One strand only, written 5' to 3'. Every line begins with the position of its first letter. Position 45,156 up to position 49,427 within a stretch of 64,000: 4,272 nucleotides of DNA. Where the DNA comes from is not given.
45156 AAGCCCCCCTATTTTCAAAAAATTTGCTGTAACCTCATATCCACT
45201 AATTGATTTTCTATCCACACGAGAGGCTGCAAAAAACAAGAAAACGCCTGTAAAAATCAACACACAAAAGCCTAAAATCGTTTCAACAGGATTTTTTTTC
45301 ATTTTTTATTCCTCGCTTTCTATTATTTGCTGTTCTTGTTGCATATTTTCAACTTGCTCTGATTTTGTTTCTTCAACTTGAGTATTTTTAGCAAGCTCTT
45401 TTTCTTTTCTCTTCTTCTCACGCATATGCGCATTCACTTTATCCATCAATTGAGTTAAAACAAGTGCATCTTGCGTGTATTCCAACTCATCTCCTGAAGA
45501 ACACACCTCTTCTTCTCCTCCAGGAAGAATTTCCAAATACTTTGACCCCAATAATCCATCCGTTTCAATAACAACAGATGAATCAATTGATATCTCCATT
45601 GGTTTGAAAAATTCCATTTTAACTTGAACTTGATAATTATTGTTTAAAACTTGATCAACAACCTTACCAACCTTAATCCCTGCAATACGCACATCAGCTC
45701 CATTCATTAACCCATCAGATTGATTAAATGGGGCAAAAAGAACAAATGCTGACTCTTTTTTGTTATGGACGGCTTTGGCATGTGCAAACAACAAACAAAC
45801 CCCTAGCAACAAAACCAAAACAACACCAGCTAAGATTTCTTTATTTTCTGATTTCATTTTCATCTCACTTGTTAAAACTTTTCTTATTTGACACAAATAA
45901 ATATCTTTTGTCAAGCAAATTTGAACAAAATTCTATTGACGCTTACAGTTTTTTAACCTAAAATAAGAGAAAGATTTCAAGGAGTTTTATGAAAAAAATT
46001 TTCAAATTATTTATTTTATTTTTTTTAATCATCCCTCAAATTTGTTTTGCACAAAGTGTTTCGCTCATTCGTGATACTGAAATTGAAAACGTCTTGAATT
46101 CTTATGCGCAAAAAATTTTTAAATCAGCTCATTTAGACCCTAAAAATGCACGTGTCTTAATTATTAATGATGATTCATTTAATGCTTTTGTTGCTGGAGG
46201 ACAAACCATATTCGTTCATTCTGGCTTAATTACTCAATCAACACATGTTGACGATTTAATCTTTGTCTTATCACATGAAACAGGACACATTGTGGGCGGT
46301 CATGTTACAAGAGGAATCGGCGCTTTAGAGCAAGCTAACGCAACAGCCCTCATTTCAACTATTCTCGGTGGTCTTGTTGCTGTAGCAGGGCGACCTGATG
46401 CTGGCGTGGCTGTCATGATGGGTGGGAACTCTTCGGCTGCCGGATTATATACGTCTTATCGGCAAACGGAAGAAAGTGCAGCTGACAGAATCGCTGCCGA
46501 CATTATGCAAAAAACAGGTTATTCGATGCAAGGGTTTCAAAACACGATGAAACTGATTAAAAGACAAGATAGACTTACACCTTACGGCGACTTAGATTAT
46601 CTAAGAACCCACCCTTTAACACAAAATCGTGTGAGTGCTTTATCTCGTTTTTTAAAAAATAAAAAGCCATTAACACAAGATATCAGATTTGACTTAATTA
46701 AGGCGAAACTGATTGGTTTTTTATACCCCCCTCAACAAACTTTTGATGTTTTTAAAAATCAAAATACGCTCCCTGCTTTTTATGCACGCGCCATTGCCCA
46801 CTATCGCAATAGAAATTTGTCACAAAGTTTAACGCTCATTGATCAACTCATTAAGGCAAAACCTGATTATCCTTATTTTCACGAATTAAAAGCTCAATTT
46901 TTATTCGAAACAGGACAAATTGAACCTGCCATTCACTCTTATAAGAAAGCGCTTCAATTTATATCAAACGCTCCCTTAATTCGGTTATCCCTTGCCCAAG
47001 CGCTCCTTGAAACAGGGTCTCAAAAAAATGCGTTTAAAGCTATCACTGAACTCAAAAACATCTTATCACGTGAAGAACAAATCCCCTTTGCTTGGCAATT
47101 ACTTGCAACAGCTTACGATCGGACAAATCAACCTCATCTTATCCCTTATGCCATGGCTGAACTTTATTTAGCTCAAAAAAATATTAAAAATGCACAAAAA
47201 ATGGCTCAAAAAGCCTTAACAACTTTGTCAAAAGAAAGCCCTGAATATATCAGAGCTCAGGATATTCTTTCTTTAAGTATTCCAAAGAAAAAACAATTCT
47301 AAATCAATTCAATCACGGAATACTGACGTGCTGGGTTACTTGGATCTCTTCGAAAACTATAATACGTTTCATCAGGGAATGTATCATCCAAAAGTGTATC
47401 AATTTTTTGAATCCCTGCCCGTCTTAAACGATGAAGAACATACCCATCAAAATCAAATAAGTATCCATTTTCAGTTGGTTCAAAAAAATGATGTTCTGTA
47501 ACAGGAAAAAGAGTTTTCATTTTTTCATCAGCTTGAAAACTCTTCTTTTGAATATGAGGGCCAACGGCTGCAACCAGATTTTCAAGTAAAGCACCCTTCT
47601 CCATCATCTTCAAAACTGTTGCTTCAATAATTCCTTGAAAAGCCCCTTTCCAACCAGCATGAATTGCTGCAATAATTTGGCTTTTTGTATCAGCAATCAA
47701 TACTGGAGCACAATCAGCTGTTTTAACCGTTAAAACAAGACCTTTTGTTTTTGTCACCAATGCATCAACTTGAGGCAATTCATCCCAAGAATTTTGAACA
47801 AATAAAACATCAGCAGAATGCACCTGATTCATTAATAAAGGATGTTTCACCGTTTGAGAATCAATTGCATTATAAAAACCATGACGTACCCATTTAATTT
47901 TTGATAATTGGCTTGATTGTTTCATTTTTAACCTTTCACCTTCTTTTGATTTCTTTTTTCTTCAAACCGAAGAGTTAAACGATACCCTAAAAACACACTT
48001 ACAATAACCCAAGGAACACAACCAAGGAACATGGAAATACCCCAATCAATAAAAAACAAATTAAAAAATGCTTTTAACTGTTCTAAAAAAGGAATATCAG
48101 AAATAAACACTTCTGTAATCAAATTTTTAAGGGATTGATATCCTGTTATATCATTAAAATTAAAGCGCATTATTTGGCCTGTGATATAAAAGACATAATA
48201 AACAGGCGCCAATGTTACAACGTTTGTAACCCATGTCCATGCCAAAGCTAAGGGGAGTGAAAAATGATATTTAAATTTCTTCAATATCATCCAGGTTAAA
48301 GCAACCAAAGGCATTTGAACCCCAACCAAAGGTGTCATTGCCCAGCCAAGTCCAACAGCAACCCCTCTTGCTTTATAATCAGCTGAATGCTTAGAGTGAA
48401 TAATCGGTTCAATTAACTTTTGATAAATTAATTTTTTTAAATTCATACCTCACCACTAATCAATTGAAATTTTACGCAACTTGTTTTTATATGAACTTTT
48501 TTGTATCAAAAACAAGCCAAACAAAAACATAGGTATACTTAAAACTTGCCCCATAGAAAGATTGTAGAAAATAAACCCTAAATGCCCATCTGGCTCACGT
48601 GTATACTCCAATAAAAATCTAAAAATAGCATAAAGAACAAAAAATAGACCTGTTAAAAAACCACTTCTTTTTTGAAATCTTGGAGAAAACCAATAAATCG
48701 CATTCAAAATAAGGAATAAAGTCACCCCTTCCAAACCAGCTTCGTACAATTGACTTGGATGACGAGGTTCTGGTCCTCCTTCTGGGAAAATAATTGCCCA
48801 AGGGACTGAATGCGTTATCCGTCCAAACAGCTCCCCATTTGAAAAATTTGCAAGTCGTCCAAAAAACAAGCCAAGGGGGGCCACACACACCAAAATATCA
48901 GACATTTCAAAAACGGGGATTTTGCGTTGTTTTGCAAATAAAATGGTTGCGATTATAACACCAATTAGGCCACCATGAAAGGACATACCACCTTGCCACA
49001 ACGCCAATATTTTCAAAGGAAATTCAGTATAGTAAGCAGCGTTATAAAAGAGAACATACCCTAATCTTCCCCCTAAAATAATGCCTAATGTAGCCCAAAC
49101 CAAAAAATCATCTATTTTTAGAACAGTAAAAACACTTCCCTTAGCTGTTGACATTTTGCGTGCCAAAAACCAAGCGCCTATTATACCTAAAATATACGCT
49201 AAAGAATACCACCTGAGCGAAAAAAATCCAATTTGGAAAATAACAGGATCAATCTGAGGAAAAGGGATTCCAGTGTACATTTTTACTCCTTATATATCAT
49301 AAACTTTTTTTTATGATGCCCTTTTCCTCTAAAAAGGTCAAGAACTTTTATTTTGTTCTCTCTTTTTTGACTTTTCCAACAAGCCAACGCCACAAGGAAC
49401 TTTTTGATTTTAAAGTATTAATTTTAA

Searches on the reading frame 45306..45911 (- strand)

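Call 17: search_protein_families(library=pfam, proteins=[window:45306-45911:-], max_evalue=0.001)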
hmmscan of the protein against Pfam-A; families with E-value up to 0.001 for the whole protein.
window:45306-45911:- (201 aa): 1 family
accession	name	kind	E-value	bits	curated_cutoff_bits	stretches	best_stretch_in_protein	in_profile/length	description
PF02470.25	MlaD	-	2.5e-13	50.5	25.1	1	60-131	7-81/81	MlaD protein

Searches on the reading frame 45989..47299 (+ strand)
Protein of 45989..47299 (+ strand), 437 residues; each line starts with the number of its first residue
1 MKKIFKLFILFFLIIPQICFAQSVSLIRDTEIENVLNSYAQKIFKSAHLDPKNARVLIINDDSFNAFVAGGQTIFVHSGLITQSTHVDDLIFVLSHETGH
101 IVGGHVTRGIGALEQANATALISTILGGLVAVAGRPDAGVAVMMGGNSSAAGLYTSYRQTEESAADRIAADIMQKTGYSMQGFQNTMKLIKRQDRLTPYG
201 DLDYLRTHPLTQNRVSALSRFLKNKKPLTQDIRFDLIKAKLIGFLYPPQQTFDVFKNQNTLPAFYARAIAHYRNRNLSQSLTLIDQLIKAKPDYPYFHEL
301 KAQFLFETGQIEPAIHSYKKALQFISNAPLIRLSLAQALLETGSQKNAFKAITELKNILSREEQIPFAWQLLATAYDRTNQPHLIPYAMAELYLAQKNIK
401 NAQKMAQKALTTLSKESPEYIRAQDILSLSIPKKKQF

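Call 17: search_protein_families(library=pfam, proteins=[window:45989-47299:+], max_evalue=0.001)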
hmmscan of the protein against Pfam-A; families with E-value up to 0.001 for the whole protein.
window:45989-47299:+ (437 aa): 14 families
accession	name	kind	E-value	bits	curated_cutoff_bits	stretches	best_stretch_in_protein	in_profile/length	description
PF01435.24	Peptidase_M48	-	6.4e-27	95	20.3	1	30-220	5-184/186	Peptidase family M48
PF14559.12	TPR_19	-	9.2e-10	39.2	25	0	265-303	29-67/68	Tetratricopeptide repeat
PF13432.12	TPR_16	-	1.7e-08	35.2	32.7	1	265-327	1-63/65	Tetratricopeptide repeat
PF07719.23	TPR_2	-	1.1e-07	31.8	27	0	263-294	3-34/34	Tetratricopeptide repeat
PF23914.1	TPR_CcmH_CycH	-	1.3e-07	32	42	1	307-375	62-130/158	Cytochrome c-type biogenesis protein H TPR domain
PF13428.12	TPR_14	-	2e-07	31.5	23.5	0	263-303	3-43/44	Tetratricopeptide repeat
PF13414.12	TPR_11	-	1.1e-06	28.7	26.8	1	305-343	4-42/42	TPR repeat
PF24575.1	TPR_Slam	-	1.6e-06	28.9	35.2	0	302-348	54-100/104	Surface lipoprotein assembly modifier, N-terminal TPR repeats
PF25058.1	ARM_TT21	-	4.7e-06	27.1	27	1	294-426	6-133/155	Tetratricopeptide repeat protein 21 ARM repeat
PF12895.13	ANAPC3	-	3.8e-05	24.3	27.2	0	275-352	3-79/82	Anaphase-promoting complex, cyclosome, subunit 3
PF00515.34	TPR_1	-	0.00023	21.3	27.8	0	301-324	7-30/34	Tetratricopeptide repeat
PF13181.12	TPR_8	-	0.00036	20.9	25.7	0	300-323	6-29/34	Tetratricopeptide repeat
PF13429.12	TPR_15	-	0.00079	19.4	26.2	0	270-382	122-230/280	Tetratricopeptide repeat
PF14853.12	Fis1_TPR_C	-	0.00088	19.9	25.3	0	265-301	5-41/53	Fis1 C-terminal tetratricopeptide repeat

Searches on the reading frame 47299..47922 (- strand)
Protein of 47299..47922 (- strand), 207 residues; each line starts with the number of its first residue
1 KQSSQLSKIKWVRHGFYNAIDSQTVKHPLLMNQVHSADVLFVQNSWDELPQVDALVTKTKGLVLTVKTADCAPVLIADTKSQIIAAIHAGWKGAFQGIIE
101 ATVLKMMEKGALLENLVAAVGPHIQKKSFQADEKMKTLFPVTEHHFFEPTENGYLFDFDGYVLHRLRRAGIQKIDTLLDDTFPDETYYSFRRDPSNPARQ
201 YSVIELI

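Call 17: search_protein_families(library=pfam, proteins=[window:47299-47922:-], max_evalue=0.001)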
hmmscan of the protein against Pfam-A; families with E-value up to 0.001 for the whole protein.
window:47299-47922:- (207 aa): 1 family
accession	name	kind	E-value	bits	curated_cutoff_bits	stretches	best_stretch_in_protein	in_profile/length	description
PF02578.20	Cu-oxidase_4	-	8.9e-46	156.7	22.9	1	20-204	39-237/238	Multi-copper polyphenol oxidoreductase laccase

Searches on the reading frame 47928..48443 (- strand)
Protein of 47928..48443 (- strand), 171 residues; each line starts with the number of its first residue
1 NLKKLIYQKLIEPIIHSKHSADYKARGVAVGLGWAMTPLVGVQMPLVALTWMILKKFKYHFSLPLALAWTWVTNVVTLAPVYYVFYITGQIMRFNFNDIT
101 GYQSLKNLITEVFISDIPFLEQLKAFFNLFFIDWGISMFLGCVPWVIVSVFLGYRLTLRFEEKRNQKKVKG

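Call 18: search_protein_families(library=pfam, proteins=[window:47928-48443:-], max_evalue=0.001)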
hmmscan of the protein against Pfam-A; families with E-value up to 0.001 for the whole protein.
window:47928-48443:- (171 aa): 1 family
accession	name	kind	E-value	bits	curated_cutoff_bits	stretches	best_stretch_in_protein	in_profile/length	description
PF09835.14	DUF2062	-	2.1e-21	76.9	27.4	1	15-168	12-145/147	Uncharacterized protein conserved in bacteria (DUF2062)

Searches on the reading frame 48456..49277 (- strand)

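Call 18: search_protein_families(library=pfam, proteins=[window:48456-49277:-], max_evalue=0.001)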
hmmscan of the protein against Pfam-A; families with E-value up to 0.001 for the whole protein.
window:48456-49277:- (273 aa): 1 family
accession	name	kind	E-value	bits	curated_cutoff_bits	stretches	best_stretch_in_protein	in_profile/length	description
PF01790.23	LGT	-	1.5e-75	254.1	24.9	1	11-258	1-238/240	Prolipoprotein diacylglyceryl transferase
